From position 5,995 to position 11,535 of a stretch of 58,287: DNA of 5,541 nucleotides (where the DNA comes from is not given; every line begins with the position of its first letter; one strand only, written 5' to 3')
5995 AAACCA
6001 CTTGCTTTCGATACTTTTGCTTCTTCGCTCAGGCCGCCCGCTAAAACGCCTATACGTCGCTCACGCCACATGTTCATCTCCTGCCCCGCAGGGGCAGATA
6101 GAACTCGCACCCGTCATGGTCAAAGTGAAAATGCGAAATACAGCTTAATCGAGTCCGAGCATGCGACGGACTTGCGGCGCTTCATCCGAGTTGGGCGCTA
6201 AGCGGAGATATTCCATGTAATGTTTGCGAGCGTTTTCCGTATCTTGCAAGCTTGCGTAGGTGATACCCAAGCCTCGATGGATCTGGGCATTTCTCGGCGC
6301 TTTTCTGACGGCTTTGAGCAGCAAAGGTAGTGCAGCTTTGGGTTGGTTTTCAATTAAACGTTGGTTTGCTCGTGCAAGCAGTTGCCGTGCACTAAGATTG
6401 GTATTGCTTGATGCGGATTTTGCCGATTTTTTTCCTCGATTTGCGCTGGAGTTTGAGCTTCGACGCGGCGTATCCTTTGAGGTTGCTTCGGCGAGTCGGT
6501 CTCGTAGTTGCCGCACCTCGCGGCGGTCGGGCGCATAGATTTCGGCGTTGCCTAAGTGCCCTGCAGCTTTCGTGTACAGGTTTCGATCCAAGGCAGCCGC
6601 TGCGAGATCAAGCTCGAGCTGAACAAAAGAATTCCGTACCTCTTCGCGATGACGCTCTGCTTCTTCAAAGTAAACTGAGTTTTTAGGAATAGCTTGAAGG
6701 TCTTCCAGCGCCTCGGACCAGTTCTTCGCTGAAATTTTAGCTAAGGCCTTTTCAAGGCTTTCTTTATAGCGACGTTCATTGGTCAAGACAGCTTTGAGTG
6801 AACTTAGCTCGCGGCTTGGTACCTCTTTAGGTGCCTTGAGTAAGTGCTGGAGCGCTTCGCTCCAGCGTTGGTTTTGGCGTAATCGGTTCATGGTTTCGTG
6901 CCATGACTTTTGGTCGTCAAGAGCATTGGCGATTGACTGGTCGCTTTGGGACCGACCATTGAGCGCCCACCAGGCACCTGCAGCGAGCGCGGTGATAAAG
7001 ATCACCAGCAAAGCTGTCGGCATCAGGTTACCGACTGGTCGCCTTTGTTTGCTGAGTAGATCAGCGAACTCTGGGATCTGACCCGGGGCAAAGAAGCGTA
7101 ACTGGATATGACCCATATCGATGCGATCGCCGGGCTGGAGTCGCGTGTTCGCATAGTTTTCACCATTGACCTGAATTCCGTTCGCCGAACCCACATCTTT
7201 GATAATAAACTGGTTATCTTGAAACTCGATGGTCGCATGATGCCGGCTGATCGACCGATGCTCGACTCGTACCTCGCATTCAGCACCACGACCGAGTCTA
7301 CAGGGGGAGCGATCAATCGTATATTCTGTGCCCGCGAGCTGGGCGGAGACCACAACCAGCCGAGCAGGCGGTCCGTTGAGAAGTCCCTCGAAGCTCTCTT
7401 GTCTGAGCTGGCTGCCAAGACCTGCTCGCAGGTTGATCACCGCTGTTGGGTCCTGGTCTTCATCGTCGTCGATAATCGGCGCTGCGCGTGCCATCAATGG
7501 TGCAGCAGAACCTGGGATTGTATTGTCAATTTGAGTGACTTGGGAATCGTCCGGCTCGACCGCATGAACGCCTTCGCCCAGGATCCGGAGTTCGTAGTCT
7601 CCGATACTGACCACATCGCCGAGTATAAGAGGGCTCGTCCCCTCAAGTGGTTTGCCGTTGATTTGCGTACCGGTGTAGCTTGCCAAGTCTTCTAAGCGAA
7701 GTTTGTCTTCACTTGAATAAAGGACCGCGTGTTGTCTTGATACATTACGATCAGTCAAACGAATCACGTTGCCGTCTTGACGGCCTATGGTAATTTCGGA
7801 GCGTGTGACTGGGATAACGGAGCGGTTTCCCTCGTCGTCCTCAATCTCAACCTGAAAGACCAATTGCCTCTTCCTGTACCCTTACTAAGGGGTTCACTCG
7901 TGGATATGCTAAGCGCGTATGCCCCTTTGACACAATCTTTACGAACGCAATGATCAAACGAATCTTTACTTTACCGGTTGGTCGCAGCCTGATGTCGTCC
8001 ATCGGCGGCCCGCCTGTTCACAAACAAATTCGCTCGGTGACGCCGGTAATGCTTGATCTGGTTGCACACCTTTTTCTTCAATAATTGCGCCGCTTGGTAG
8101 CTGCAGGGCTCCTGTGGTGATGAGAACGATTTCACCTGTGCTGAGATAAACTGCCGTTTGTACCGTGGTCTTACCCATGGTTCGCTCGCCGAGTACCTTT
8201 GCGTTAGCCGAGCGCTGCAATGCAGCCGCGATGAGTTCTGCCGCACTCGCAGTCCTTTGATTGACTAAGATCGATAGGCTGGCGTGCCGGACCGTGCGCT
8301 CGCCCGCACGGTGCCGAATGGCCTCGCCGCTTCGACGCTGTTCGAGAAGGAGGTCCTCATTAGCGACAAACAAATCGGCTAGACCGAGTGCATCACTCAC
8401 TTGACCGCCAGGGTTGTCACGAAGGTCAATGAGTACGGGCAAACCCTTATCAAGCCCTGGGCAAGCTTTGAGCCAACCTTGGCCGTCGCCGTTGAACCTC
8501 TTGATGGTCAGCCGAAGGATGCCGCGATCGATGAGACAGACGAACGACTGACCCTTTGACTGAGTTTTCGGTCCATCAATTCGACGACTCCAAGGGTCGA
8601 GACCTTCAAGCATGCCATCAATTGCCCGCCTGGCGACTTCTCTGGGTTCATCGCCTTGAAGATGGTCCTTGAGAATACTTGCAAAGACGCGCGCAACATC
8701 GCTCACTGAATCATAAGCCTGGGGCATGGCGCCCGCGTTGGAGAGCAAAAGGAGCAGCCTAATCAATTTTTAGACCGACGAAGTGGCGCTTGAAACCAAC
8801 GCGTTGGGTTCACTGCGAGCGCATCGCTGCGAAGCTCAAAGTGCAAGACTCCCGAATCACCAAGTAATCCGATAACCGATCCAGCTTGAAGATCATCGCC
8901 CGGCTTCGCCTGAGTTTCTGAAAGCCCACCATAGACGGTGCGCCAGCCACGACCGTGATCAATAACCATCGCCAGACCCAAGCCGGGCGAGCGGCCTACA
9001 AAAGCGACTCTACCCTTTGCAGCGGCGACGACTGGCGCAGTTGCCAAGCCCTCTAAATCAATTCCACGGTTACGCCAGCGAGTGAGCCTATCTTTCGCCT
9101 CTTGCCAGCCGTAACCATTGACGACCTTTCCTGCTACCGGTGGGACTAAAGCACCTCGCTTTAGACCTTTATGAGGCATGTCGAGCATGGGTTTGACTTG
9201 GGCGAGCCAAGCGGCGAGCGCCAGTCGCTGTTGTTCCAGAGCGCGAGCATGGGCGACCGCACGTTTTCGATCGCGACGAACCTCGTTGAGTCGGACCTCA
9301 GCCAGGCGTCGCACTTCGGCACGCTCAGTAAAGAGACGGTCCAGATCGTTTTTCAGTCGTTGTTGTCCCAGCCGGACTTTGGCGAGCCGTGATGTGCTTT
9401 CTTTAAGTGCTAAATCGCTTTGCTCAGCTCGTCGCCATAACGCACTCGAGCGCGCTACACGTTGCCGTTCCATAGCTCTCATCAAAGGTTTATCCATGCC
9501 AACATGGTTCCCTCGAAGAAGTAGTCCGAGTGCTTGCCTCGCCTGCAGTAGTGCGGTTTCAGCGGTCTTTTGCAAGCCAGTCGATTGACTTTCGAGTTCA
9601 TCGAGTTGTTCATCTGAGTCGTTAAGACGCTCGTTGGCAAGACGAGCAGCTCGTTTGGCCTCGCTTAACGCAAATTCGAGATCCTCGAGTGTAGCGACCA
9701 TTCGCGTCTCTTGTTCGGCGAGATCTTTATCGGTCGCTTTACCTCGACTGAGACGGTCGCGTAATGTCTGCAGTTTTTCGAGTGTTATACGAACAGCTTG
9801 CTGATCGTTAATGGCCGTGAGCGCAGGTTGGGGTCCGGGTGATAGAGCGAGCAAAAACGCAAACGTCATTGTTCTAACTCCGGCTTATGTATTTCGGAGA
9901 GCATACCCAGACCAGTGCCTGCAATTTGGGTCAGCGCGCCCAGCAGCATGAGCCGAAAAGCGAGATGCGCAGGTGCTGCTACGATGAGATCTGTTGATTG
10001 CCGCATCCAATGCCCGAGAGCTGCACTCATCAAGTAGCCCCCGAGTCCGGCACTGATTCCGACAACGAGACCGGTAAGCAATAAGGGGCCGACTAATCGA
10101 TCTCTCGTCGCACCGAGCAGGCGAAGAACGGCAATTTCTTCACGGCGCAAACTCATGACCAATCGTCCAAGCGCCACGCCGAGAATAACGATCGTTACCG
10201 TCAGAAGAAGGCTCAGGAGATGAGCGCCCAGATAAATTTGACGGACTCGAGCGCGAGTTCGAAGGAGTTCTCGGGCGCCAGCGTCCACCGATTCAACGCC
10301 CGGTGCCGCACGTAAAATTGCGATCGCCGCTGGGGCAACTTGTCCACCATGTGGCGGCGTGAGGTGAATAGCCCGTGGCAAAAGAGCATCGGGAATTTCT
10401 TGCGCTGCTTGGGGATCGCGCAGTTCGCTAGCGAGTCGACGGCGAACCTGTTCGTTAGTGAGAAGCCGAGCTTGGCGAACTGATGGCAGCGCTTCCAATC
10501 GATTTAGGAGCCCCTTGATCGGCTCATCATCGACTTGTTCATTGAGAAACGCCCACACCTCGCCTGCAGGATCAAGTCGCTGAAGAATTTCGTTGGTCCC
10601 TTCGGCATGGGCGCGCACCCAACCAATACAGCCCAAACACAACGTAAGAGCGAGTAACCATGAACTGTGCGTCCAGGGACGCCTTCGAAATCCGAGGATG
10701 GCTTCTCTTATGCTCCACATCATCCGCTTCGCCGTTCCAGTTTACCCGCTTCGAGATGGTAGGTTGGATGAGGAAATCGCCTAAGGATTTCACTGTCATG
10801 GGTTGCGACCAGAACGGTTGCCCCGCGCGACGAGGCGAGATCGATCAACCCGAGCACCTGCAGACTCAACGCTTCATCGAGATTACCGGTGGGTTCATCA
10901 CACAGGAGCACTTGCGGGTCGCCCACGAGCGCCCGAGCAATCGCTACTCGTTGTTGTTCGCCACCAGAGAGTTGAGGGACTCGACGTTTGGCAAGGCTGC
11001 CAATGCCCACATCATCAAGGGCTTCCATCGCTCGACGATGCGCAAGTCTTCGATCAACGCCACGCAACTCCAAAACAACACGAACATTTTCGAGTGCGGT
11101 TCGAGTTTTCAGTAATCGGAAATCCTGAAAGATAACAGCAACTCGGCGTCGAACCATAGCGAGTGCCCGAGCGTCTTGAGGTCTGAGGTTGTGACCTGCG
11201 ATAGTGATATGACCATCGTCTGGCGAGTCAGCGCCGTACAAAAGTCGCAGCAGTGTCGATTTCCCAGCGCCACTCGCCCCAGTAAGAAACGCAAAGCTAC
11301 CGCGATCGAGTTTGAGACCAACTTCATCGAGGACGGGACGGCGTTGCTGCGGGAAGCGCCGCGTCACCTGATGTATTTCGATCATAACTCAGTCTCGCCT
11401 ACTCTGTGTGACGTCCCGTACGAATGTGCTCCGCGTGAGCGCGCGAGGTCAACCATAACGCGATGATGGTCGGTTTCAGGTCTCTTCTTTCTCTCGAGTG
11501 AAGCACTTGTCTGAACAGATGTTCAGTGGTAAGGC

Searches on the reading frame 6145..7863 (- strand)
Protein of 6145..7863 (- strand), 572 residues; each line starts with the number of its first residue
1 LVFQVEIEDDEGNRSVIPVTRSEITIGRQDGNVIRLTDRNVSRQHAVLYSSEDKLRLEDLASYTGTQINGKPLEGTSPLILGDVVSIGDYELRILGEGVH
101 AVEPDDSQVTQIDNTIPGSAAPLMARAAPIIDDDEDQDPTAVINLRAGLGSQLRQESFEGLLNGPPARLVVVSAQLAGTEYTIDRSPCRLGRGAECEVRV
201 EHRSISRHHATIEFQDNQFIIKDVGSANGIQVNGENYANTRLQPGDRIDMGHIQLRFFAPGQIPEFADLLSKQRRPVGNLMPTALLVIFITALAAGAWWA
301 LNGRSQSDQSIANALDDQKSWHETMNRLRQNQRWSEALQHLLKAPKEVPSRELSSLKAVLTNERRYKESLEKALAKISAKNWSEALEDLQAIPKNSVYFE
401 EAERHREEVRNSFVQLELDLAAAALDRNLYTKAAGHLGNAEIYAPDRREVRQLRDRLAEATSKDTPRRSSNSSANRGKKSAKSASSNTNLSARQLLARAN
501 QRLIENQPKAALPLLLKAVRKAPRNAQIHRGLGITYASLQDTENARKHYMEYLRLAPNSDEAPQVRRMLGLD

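Call 7: search_protein_families(library=pfam, proteins=[window:6145-7863:-])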
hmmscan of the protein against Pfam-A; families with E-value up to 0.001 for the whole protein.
window:6145-7863:- (572 aa): 8 families
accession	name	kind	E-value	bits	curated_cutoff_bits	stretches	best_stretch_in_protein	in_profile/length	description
PF00498.31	FHA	-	4.8e-34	117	20.7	2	189-251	2-67/67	FHA domain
PF16697.10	Yop-YscD_cpl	-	3.4e-28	98.2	33.2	2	177-258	8-91/94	Inner membrane component of T3SS, cytoplasmic domain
PF13432.12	TPR_16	-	6.4e-06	27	32.7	1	505-559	10-64/65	Tetratricopeptide repeat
PF13428.12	TPR_14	-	6.2e-05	23.7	23.5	0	494-533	3-42/44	Tetratricopeptide repeat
PF00515.34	TPR_1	-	8.9e-05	22.6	27.8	0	526-558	1-33/34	Tetratricopeptide repeat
PF14559.12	TPR_19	-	9.8e-05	23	25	1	504-561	3-60/68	Tetratricopeptide repeat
PF07719.23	TPR_2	-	0.00031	21.1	27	0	526-558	1-33/34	Tetratricopeptide repeat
PF13414.12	TPR_11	-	0.00033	20.7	26.8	0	507-539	9-41/42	TPR repeat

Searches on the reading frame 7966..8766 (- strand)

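Call 7: search_protein_families(library=pfam, proteins=[window:7966-8766:-])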
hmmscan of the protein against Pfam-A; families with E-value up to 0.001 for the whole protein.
window:7966-8766:- (266 aa): 1 family
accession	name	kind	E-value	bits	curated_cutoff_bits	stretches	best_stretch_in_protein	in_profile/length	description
PF03572.23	Peptidase_S41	-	6.4e-30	104.3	24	1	86-238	5-163/165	Peptidase family S41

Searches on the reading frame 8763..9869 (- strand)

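Call 7: search_protein_families(library=pfam, proteins=[window:8763-9869:-])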
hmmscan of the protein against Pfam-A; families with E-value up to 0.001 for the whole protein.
window:8763-9869:- (368 aa): 1 family
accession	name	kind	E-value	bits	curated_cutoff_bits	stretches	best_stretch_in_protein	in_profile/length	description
PF01551.29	Peptidase_M23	-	2.5e-19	69.7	28.7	1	267-355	3-96/96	Peptidase family M23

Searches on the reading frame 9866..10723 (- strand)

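Call 7: search_protein_families(library=pfam, proteins=[window:9866-10723:-])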
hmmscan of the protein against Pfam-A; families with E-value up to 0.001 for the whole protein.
window:9866-10723:- (285 aa): 2 families
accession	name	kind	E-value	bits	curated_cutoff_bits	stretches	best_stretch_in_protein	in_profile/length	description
PF02687.27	FtsX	-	1.5e-08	35.2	25.5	1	170-262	3-96/120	FtsX-like permease C-terminal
PF18075.7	FtsX_ECD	-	9.6e-06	26.6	23.5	1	55-146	2-96/96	FtsX extracellular domain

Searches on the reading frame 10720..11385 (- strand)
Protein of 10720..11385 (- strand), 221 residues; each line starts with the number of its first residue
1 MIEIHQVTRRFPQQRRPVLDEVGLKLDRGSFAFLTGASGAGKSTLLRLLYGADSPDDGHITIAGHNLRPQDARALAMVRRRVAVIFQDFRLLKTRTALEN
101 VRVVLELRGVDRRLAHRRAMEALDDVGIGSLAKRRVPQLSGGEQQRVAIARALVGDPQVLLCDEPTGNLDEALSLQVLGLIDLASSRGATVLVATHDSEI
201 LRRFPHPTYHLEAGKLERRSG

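Call 7: search_protein_families(library=pfam, proteins=[window:10720-11385:-])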
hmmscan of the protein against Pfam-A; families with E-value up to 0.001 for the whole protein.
window:10720-11385:- (221 aa): 5 families
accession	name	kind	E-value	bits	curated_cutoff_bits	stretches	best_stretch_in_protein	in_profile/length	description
PF00005.33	ABC_tran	-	3.8e-35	121.9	25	1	19-166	1-136/137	ABC transporter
PF13304.12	AAA_21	-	1.1e-09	39.2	27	1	70-201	174-303/304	AAA domain, putative AbiEii toxin, Type IV TA system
PF13191.12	AAA_16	-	0.00034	21.6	32.6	1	27-93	22-80/167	AAA ATPase domain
PF13555.12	AAA_29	-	0.00085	19.5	27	0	25-46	18-39/61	P-loop containing region of AAA domain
PF13481.12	AAA_25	-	0.00088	19.4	27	0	10-47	14-51/195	AAA domain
